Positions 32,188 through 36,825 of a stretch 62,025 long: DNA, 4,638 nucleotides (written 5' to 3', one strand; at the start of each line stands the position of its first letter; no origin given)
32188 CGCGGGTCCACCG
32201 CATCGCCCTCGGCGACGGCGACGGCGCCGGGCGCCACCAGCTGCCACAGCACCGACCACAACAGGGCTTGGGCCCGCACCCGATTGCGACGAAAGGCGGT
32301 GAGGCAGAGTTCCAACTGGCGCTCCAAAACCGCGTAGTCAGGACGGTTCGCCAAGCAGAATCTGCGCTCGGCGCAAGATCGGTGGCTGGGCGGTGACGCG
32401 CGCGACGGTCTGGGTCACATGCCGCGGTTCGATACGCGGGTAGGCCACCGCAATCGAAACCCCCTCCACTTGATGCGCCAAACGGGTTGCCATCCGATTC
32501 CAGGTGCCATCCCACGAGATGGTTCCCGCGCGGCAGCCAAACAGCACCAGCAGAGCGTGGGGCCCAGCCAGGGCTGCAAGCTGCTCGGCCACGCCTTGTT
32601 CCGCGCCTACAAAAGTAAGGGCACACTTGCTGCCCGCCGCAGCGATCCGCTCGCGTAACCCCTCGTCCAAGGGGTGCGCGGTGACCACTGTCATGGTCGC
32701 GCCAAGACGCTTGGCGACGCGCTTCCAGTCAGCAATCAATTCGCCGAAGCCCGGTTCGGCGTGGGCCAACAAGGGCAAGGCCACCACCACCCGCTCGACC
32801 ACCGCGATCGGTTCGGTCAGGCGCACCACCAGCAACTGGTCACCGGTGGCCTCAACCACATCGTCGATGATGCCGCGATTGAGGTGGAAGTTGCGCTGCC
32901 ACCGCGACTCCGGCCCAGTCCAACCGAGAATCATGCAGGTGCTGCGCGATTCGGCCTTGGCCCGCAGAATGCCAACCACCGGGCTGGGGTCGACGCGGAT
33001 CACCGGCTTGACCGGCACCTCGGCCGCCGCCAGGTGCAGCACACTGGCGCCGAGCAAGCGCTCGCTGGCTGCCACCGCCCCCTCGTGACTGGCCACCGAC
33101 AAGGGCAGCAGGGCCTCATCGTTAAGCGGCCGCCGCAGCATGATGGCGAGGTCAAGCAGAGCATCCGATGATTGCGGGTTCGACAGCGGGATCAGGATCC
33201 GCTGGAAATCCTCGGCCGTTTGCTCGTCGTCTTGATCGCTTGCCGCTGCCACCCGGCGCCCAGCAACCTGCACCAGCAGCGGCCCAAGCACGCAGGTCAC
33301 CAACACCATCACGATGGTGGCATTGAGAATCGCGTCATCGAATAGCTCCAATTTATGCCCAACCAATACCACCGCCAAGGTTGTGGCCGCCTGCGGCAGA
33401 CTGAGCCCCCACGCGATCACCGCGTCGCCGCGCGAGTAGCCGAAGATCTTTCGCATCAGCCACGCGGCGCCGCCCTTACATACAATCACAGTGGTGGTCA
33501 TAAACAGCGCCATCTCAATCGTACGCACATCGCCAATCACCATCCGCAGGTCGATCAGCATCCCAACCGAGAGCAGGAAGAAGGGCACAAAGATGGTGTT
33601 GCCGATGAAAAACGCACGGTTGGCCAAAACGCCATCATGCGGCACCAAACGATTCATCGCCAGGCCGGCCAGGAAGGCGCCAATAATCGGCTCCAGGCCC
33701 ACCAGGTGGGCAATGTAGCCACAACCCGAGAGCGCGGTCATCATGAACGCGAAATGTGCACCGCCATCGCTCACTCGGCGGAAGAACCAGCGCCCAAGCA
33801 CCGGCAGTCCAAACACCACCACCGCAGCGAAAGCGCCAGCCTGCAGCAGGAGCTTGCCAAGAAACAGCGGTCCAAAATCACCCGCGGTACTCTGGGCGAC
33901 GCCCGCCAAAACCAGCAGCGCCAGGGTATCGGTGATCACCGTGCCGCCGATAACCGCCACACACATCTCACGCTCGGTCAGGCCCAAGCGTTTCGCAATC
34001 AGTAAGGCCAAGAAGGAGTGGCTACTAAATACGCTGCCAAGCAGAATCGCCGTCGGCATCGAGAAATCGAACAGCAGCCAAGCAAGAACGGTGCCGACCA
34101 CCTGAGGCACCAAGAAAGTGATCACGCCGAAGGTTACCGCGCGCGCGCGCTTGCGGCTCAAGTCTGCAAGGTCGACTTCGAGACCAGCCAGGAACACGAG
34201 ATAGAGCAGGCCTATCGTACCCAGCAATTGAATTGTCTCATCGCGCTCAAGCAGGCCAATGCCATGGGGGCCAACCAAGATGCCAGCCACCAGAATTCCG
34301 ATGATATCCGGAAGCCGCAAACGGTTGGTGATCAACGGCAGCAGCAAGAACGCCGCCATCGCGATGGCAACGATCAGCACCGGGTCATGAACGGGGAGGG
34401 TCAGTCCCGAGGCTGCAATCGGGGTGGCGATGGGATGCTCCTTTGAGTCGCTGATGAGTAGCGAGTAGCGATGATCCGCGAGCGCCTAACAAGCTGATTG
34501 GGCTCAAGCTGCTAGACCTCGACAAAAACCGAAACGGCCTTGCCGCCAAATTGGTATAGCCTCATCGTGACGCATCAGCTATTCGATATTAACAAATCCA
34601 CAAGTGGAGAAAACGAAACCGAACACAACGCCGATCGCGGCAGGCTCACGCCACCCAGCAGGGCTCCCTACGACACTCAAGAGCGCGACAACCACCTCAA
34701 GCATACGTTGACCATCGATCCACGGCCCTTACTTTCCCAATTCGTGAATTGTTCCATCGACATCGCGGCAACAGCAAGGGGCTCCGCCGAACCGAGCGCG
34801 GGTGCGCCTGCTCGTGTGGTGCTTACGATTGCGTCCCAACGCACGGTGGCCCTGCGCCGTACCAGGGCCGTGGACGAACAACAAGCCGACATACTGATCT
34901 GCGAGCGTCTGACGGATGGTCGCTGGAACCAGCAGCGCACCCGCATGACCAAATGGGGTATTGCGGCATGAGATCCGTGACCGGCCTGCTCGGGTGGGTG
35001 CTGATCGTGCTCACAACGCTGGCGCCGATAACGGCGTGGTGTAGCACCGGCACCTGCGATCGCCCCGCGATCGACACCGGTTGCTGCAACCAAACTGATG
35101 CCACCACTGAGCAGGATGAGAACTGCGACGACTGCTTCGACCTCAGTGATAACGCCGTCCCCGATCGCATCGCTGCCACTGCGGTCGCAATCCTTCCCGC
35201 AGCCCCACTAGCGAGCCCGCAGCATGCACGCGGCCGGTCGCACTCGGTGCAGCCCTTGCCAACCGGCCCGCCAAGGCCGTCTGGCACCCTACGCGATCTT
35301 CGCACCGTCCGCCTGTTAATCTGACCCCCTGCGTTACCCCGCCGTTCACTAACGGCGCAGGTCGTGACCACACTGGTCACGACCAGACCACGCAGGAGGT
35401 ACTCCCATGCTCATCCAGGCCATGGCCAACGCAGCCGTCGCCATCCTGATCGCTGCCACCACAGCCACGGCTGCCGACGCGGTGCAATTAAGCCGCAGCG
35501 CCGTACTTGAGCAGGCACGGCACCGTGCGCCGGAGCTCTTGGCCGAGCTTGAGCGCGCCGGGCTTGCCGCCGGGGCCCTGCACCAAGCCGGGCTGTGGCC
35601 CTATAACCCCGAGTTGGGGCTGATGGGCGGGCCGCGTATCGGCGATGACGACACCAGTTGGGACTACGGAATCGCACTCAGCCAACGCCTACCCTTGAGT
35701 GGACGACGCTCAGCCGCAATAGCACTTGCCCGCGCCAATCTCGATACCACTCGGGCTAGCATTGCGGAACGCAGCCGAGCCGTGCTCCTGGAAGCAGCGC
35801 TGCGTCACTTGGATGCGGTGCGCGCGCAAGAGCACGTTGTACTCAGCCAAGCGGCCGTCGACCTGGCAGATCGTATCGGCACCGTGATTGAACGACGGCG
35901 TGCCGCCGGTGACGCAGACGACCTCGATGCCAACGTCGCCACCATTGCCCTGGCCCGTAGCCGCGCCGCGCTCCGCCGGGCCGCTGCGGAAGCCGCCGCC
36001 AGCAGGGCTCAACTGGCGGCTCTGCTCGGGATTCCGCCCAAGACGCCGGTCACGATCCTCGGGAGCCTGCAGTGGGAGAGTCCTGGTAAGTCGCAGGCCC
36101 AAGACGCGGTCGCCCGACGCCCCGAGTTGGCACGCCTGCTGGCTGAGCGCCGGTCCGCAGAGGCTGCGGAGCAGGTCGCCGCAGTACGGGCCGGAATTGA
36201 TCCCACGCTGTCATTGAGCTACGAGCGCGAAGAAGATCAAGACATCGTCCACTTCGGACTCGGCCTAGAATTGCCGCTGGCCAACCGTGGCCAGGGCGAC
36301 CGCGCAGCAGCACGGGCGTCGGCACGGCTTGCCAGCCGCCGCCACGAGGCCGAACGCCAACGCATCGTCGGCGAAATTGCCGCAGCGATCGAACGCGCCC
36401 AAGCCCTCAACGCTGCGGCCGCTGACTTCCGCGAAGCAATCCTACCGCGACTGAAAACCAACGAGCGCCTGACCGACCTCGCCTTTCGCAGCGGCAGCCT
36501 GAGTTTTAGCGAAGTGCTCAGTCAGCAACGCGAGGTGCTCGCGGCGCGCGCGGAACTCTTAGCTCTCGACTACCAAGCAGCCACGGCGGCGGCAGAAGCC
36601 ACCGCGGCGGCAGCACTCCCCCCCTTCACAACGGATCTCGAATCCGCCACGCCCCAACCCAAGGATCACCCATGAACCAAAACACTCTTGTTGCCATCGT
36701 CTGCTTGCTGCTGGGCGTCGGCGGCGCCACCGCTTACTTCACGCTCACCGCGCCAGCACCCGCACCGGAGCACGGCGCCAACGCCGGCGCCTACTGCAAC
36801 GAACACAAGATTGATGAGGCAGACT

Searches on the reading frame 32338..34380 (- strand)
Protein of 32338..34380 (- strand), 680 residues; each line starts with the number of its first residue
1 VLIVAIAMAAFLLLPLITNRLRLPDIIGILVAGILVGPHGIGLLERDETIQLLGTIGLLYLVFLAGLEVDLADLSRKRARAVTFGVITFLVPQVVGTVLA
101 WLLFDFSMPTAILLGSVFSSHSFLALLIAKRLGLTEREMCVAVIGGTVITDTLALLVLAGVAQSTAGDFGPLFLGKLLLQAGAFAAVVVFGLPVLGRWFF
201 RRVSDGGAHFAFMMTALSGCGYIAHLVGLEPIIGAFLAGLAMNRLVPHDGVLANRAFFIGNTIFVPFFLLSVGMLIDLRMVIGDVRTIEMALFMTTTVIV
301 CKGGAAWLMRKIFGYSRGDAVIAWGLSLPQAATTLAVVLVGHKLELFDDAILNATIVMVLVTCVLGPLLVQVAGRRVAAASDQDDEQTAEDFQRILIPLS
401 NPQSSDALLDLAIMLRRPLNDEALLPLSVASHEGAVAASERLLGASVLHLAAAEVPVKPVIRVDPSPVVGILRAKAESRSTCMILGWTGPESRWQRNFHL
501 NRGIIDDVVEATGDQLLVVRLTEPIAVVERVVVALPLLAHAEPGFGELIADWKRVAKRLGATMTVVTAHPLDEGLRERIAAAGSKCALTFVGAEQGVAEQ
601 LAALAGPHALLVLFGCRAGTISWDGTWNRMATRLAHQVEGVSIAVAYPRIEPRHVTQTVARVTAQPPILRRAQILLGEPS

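Call 25: search_protein_families(library=pfam, proteins=[window:32338-34380:-], max_evalue=0.001)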
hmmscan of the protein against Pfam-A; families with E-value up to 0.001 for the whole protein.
window:32338-34380:- (680 aa): 1 family
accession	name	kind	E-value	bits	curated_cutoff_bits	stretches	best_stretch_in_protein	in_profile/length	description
PF00999.27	Na_H_Exchanger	-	6e-53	180.5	26.2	1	10-370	3-374/375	Sodium/hydrogen exchanger, transmembrane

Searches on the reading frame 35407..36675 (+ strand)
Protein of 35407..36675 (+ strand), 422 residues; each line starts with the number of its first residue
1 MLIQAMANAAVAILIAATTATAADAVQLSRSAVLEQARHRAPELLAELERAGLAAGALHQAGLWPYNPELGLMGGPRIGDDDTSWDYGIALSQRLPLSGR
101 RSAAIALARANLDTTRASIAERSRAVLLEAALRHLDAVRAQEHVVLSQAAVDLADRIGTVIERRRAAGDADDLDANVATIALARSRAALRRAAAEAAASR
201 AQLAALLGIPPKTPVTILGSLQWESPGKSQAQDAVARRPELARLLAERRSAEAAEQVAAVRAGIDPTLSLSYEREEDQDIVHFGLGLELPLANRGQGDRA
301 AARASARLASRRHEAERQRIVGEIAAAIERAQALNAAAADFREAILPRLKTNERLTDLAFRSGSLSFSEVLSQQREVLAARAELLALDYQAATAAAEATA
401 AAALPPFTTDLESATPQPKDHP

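Call 25: search_protein_families(library=pfam, proteins=[window:35407-36675:+], max_evalue=0.001)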
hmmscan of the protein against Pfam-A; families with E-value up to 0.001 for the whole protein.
window:35407-36675:+ (422 aa): 1 family
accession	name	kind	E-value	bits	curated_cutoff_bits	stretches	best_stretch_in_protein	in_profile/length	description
PF02321.23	OEP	-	1.3e-27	97.2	22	2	33-208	4-187/187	Outer membrane efflux protein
